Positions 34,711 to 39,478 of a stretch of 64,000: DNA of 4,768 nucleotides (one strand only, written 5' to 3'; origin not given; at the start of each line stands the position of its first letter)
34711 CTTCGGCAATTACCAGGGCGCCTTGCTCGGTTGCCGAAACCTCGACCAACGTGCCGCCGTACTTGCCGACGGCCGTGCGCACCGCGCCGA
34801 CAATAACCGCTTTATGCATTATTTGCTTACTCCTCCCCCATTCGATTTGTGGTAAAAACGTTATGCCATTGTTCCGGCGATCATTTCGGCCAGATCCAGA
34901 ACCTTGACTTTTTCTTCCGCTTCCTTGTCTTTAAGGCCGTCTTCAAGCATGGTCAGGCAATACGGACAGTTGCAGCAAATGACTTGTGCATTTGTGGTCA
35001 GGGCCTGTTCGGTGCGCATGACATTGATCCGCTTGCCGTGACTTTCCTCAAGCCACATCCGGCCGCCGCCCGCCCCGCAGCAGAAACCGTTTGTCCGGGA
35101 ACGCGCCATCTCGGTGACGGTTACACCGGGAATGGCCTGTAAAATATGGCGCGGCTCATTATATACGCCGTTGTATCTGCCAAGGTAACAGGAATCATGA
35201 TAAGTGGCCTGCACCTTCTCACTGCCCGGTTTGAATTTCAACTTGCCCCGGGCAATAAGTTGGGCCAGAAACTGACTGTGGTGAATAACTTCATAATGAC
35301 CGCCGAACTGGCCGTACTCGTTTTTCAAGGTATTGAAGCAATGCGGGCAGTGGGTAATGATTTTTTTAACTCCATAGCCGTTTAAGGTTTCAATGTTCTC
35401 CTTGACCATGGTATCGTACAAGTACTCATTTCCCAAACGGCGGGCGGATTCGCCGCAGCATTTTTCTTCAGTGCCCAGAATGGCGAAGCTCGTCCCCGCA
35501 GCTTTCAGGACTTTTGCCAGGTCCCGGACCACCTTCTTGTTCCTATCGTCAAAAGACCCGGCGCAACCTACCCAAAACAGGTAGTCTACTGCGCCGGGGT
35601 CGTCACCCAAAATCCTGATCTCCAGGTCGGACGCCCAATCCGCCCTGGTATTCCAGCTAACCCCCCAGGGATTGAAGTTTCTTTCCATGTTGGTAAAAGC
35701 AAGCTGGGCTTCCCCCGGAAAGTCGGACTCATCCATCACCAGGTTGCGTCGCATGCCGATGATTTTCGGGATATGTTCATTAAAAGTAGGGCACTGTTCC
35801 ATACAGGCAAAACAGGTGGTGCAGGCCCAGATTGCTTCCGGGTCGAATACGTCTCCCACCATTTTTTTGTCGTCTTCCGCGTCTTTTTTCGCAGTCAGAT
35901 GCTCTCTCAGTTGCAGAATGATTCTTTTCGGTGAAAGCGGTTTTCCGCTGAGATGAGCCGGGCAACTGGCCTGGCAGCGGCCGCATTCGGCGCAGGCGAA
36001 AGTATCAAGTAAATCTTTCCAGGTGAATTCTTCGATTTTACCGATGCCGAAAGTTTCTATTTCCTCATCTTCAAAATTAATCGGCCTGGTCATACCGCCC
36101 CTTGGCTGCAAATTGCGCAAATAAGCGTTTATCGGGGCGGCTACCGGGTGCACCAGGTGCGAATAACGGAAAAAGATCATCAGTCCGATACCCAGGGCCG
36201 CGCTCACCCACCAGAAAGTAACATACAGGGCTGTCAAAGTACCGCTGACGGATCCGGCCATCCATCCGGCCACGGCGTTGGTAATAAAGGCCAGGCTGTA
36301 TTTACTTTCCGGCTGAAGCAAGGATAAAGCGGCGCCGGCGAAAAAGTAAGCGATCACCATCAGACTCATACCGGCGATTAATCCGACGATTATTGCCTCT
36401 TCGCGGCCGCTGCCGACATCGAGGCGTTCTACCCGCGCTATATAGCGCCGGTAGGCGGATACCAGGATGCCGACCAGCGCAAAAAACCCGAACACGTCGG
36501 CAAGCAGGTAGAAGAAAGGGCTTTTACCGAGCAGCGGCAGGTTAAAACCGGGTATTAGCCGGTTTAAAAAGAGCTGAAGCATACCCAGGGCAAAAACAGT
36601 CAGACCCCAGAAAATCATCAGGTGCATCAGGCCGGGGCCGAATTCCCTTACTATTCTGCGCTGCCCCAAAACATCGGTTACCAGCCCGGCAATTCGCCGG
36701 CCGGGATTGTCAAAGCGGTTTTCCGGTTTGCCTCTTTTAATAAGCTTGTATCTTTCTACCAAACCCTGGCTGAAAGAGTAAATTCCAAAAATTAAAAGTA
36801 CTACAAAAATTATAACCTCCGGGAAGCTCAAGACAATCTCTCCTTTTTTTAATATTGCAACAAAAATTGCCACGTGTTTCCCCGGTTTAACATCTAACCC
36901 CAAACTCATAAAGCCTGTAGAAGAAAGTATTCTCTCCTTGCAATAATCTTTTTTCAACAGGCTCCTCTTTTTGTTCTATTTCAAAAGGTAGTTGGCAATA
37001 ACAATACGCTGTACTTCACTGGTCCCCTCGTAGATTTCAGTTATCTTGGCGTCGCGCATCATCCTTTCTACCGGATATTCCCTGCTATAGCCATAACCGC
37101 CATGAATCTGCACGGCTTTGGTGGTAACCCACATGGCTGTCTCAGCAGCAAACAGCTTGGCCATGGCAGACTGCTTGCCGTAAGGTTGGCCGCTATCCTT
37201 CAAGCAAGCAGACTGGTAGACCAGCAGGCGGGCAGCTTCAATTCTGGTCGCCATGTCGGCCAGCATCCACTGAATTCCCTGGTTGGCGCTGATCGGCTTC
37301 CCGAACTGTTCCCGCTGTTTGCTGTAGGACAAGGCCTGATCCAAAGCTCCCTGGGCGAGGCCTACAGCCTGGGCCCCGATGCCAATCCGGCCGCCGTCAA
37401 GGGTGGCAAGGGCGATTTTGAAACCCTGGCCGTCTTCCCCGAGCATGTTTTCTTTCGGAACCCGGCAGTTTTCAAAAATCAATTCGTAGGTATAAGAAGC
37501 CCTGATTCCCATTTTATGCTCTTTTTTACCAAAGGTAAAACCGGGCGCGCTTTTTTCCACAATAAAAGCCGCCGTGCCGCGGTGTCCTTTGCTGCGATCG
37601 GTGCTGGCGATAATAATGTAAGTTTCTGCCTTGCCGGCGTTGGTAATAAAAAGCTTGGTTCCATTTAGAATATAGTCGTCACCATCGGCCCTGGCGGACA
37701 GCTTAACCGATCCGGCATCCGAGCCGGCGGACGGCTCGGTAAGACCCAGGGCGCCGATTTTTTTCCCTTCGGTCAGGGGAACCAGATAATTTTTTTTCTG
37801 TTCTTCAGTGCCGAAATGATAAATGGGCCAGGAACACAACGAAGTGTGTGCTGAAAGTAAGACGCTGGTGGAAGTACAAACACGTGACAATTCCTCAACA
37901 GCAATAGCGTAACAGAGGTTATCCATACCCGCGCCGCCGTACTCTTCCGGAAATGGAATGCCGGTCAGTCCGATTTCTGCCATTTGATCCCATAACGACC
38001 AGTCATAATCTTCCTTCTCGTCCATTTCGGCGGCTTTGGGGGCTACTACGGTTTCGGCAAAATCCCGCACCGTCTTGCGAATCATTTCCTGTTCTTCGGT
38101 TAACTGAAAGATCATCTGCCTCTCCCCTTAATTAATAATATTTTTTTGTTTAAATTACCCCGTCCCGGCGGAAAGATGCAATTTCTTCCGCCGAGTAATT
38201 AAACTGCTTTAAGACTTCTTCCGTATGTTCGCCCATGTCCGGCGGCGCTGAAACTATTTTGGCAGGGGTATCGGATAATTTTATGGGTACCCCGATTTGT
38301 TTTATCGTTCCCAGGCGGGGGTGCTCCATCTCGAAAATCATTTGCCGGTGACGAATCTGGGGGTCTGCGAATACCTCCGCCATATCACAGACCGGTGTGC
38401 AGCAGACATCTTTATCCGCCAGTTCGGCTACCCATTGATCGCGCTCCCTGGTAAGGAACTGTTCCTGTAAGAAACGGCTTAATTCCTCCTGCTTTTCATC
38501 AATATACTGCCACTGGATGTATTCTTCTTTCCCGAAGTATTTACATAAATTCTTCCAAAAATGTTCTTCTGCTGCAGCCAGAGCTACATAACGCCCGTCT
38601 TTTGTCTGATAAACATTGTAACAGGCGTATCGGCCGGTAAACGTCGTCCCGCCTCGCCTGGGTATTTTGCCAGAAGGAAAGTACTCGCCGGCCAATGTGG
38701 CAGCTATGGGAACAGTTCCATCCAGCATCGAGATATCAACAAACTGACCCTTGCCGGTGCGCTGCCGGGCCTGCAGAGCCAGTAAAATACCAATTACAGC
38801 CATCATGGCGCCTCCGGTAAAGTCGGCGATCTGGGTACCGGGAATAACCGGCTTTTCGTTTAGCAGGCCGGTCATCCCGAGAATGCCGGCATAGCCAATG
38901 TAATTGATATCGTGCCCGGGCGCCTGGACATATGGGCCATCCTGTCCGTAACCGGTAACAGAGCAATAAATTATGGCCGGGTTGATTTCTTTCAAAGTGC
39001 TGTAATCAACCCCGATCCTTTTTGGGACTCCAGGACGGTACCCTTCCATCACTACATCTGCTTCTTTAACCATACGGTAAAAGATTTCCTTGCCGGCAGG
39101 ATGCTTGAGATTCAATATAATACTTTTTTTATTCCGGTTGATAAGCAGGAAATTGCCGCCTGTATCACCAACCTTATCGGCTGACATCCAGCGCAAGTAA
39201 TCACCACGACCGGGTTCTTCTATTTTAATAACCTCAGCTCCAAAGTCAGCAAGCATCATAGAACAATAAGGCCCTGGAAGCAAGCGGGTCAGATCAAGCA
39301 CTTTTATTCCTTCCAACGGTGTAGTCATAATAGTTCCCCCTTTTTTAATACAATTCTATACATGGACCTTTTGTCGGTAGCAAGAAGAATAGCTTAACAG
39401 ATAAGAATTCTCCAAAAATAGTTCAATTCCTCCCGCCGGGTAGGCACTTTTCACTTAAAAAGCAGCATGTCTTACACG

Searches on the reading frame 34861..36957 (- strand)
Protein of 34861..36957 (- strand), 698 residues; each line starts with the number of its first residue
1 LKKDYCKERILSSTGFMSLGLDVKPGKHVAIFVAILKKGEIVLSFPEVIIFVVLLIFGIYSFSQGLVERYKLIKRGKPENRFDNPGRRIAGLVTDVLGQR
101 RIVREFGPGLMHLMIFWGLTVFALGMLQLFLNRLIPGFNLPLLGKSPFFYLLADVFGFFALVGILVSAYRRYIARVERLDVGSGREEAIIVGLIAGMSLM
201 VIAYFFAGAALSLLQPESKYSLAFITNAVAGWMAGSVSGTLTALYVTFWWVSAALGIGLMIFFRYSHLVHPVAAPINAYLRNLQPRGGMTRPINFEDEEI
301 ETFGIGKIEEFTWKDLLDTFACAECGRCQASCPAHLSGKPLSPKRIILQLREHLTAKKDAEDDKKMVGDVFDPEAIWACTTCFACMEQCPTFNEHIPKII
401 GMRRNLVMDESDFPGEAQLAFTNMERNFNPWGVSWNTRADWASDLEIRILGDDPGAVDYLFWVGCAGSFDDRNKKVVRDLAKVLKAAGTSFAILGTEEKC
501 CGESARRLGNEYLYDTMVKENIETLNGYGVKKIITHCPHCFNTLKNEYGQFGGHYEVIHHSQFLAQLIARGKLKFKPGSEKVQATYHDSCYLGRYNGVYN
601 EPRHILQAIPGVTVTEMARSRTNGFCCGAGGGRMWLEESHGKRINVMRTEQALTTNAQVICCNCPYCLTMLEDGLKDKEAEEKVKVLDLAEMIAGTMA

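Call 3: search_protein_families(library=ncbifam, proteins=[window:34861-36957:-])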
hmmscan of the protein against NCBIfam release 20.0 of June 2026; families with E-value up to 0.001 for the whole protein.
window:34861-36957:- (698 aa): 22 families
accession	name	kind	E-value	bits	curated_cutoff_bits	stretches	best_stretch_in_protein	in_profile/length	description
NF004898.0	PRK06259.1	equivalog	2.4e-48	165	385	1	314-694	128-485/488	fumarate reductase (CoM/CoB) subunit TfrB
NF045670.1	quin_L_LdhH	equivalog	3.7e-30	104.8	800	1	460-694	470-706/706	L-lactate dehydrogenase (quinone) large subunit LdhH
NF045663.1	diclust_near_Sec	equivalog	1.4e-18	66.4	530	1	374-664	350-614/759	pyridine nucleotide-disulfide oxidoreductase/dicluster-binding protein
NF045724.1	ferredox_TmcB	equivalog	6.4e-17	61.2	735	1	321-687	42-420/430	electron transfer complex ferredoxin TmcB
NF045711.1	sulf_resp_HmcF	equivalog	2.4e-16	59.6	750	1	554-673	306-427/457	sulfate respiration complex iron-sulfur protein HmcF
NF008369.0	PRK11168.1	equivalog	1.5e-14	53.7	278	1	460-674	170-383/401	anaerobic glycerol-3-phosphate dehydrogenase subunit C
NF045796.1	DsrK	equivalog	9.3e-14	50.9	400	1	555-667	297-412/453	sulfate reduction electron transfer complex DsrMKJOP subunit DsrK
TIGR03290.1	CoB_CoM_SS_C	equivalog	1.6e-09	37.9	160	1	321-410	3-78/144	CoB--CoM heterodisulfide reductase subunit C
TIGR00384.1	dhsB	subfamily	6.5e-09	35.6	88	1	317-391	137-210/222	succinate dehydrogenase and fumarate reductase iron-sulfur protein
NF004616.0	PRK05950.1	subfamily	9.9e-09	34.7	228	1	315-407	142-234/238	succinate dehydrogenase iron-sulfur subunit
TIGR03379.1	glycerol3P_GlpC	equivalog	4.6e-07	28.9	279.9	1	461-672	166-378/397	anaerobic glycerol-3-phosphate dehydrogenase subunit GlpC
NF041779.1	hetero_SS_HdrC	equivalog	7.1e-07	28.9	350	1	321-410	32-106/198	ferredoxin:CoB-CoM heterodisulfide reductase subunit HdrC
NF010071.0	PRK13552.1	equivalog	2e-06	27.3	264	1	314-409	143-238/241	fumarate reductase iron-sulfur subunit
NF009226.0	PRK12576.1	equivalog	4e-06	26.4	344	1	314-406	148-239/317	succinate dehydrogenase/fumarate reductase iron-sulfur subunit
NF009227.0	PRK12577.1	equivalog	6.3e-06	25.1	349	1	319-410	151-242/330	succinate dehydrogenase/fumarate reductase iron-sulfur subunit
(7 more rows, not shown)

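Call 4: search_protein_families(library=pfam, proteins=[window:34861-36957:-])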
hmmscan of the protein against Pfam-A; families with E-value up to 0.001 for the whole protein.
window:34861-36957:- (698 aa): 7 families
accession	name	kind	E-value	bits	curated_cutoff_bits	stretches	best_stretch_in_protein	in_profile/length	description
PF02754.22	CCG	-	2.2e-35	121.1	20.6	2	585-671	2-84/85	Cysteine-rich domain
PF13237.11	Fer4_10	-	6.9e-10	39.2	25.5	1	316-390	3-53/53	4Fe-4S dicluster domain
PF13183.11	Fer4_8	-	4.6e-09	37.1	27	1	321-391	4-66/68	4Fe-4S dicluster domain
PF13187.11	Fer4_9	-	1.2e-08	35.3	27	1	321-391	1-49/52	4Fe-4S dicluster domain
PF12797.12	Fer4_2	-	3e-05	24.1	24.5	0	313-334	1-22/22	4Fe-4S binding domain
PF13484.11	Fer4_16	-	8.7e-05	23.7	30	1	322-390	2-64/66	4Fe-4S double cluster binding domain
PF13534.11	Fer4_17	-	0.00099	20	22.2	0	321-390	1-57/61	4Fe-4S dicluster domain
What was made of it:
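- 34861..36957 (-): Membrane-anchored Fe-S/CCG oxidoreductase. Likely an electron outlet for the ACAD. Two CCG domains and a 4Fe-4S dicluster domain (call 4).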

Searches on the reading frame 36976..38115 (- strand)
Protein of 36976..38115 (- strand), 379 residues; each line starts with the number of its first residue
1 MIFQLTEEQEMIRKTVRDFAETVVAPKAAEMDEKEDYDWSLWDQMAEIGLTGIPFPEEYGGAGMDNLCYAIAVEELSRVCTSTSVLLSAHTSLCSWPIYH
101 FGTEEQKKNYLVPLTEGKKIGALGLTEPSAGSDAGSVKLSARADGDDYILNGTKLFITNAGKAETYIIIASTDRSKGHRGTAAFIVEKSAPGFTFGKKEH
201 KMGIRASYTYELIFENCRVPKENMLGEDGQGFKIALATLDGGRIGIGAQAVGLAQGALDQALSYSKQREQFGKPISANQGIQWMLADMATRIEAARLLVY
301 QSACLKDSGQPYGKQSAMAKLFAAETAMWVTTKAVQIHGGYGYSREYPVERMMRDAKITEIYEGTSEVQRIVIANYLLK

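Call 3: search_protein_families(library=ncbifam, proteins=[window:36976-38115:-])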
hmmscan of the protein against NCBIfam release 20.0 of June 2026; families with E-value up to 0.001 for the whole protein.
window:36976-38115:- (379 aa): 23 families
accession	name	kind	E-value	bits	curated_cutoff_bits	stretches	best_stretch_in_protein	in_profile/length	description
NF042972.1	AcrlCoAredClosAcrC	equivalog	3.3e-168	559.2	640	1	1-378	1-377/378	acryloyl-CoA reductase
NF043006.1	CyhCrbnylCoADH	equivalog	9.2e-107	357.3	650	1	3-375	2-373/380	cyclohexane-1-carbonyl-CoA dehydrogenase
NF058590.1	AcCoDHFadEBacil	equivalog_domain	3.1e-106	356.2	600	2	5-307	21-321/586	acyl-CoA dehydrogenase FadE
NF045552.1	GlutCoADH_Des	equivalog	1.3e-101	340.6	470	1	1-374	1-376/387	glutaryl-CoA dehydrogenase Acd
NF042439.1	SulpropCoADesulf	equivalog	4.7e-95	318.5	600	1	14-378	2-371/379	3-sulfinopropanoyl-CoA desulfinase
NF053553.1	prodigi_MBC_PigA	equivalog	1.6e-87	294.1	500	1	1-376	1-378/381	prodigiosin MBC biosynthesis dehydrogenase PigA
NF045652.1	ProlPCPDhRedW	equivalog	1.8e-82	277.2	650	1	8-375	3-371/376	L-prolyl-[peptidyl-carrier protein] dehydrogenase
NF008997.0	PRK12341.1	equivalog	7.2e-74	249.1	537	1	1-374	1-373/382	acyl-CoA dehydrogenase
TIGR03207.1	cyc_hxne_CoA_dh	equivalog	3.9e-72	243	575.35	1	5-375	1-369/372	cyclohexanecarboxyl-CoA dehydrogenase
NF002885.1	PRK03354.1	equivalog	1.3e-60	205.4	540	1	1-374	1-370/378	crotonobetainyl-CoA dehydrogenase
NF052270.1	Staph_DH_FadE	equivalog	6e-47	160.2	600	1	5-377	21-393/400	acyl-CoA dehydrogenase FadE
TIGR03203.1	pimD_small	equivalog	6.9e-38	130.7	652.7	1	3-360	2-359/378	pimeloyl-CoA dehydrogenase small subunit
NF049984.1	Rv1679_FadE16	equivalog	9e-33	114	600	1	23-368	11-356/371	Rv1679 family acyl-CoA dehydrogenase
NF007000.1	PRK09463.1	subfamily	1.4e-31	109.6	600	1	7-342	46-397/726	acyl-CoA dehydrogenase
TIGR03204.1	pimC_large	equivalog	1.4e-28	99.9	623.85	1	8-310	7-307/395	pimeloyl-CoA dehydrogenase large subunit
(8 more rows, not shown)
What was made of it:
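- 36976..38115 (-): Short-chain (Bcd/AcrC-type) acyl-CoA dehydrogenase with the canonical YEG catalytic motif. The NCBIfam AcrC model scores 559 bits (call 3).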

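Call 4: search_protein_families(library=pfam, proteins=[window:36976-38115:-])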
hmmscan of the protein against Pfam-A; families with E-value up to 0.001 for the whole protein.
window:36976-38115:- (379 aa): 5 families
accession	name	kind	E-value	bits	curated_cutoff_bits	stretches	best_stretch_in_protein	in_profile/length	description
PF00441.29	Acyl-CoA_dh_1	-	1.7e-56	191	22.4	1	229-376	1-148/150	Acyl-CoA dehydrogenase, C-terminal domain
PF02771.21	Acyl-CoA_dh_N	-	1.8e-45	154.4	22.9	1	6-118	1-113/113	Acyl-CoA dehydrogenase, N-terminal domain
PF08028.16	Acyl-CoA_dh_2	-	7.9e-28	97.8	22.7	1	244-366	1-133/134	Acyl-CoA dehydrogenase, C-terminal domain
PF02770.24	Acyl-CoA_dh_M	-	6.6e-26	90.8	33.3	1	122-217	1-97/97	Acyl-CoA dehydrogenase, middle domain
PF22924.1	ACOX_C_alpha1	-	7.9e-05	22.9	27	0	314-378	105-169/169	Acyl-CoA oxidase, C-alpha1 domain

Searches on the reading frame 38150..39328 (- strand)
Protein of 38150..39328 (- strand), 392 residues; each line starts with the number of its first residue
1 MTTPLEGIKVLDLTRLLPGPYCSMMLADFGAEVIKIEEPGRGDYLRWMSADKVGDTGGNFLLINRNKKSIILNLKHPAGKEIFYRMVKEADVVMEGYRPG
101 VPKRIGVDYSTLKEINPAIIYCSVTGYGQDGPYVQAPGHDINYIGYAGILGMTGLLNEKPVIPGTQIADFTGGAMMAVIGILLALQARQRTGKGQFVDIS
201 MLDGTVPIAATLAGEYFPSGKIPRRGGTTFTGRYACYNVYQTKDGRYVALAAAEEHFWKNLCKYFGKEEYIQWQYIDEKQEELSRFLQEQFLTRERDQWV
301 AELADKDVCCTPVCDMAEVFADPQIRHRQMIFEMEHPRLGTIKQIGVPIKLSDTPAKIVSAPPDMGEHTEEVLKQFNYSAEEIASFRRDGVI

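Call 3: search_protein_families(library=ncbifam, proteins=[window:38150-39328:-])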
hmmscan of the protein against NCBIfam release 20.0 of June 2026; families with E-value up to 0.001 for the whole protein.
window:38150-39328:- (392 aa): 7 families
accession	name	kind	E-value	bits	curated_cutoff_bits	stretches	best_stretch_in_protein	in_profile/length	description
NF003809.0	PRK05398.1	subfamily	6.4e-80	268.7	442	2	1-206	1-205/416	formyl-CoA transferase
TIGR03253.1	oxalate_frc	equivalog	2.1e-75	254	504.2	2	2-206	1-204/416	formyl-CoA transferase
NF052585.1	SucGlutTfsCaiB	equivalog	7.5e-75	252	750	1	3-377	6-389/394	succinate--glutarate CoA-transferase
NF041294.1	Scnl_mescCoAtase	equivalog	6.5e-74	249.3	700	1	5-374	4-381/381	succinyl-CoA:mesaconate CoA-transferase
NF008511.0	PRK11430.1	equivalog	3.4e-64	217.3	522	1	3-376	8-379/381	CoA:oxalate CoA-transferase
NF002914.1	PRK03525.1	equivalog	3.7e-41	141.4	413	1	4-392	9-397/400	L-carnitine CoA-transferase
TIGR04253.1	mesacon_CoA_iso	equivalog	1.3e-21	77.1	725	1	5-383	3-391/403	2-methylfumaryl-CoA isomerase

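Call 4: search_protein_families(library=pfam, proteins=[window:38150-39328:-])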
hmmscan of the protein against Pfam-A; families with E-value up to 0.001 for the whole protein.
window:38150-39328:- (392 aa): 1 family
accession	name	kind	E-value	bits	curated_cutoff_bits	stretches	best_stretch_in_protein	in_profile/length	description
PF02515.22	CoA_transf_3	-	3.7e-122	408.4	23.3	1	5-369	1-366/366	CoA-transferase family III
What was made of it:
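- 38150..39328 (-): Family III (CaiB/BaiF) protein, 392 aa, with the racemase-type catalytic pair. Probably an acyl-CoA C2-epimerase that partners the mutase. CoA-transferase activity is not excluded. PF02515 scores 408 bits (call 4).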

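Call 52: search_solved_structures(query=window:38150-39328:-, max_evalue=1e-20)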
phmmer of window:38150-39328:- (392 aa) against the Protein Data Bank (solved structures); distinct sequences matched with E-value up to 1e-20: 34.
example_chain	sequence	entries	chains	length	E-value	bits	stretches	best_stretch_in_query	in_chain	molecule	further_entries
9br6_A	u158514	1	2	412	7.6e-74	251.9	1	3-385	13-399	Succinate--hydroxymethylglutarate CoA-transferase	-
9br7_A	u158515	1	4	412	2.5e-73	250.2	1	3-385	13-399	Succinate--hydroxymethylglutarate CoA-transferase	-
1pt5_A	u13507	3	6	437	6.6e-63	215.9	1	1-389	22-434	Hypothetical protein yfdW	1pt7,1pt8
1pqy_A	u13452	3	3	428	1.1e-62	215.3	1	2-389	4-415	Hypothetical protein yfdW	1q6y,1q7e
10uh_A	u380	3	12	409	5.2e-62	213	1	3-374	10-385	Formyl-coenzyme a transferase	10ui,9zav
1x74_A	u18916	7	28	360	8.6e-62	212.3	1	1-334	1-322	2-methylacyl-CoA racemase | probable alpha-methylacyl-CoA racemase MCR | PROBABLE ALPHA-METHYLACYL-COA RACEMASE MCR (2-METHYLACYL-COA RACEMASE) (2-ARYLPROPIONYL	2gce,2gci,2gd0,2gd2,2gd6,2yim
8rmw_A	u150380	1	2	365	8.8e-62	212.2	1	1-334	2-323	Alpha-methylacyl-CoA racemase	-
9i2t_A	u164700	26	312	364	8.9e-62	212.2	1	1-334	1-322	Alpha-methylacyl-CoA racemase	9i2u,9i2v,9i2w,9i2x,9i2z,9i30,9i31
4ed9_A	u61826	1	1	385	1.4e-61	211.6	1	2-372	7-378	CAIB/BAIF family protein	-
8rp5_A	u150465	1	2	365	5.9e-61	209.5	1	1-334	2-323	Alpha-methylacyl-CoA racemase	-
8rp4_A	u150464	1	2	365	1.1e-60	208.6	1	1-334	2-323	Alpha-methylacyl-CoA racemase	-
8rp3_A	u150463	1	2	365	2.2e-60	207.6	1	1-334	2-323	Alpha-methylacyl-CoA racemase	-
4hl6_A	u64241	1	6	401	7.2e-56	192.8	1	4-377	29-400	Uncharacterized protein YfdE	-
2g04_A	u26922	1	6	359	1.7e-54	188.2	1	4-367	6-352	PROBABLE FATTY-ACID-CoA RACEMASE FAR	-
3ubm_A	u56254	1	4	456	2e-53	184.7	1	3-387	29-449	Formyl-CoA:oxalate CoA-transferase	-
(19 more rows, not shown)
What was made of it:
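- On Alpha-methylacyl-CoA racemase (for the neighbouring gene 38150-39328): Over the full length, SUGCT scores 252 and MCR 212 (call 52).
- Closest known: Alpha-methylacyl-CoA racemase MCR. Different: The racemase alignment stops at residue 334 of 392 (call 52).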
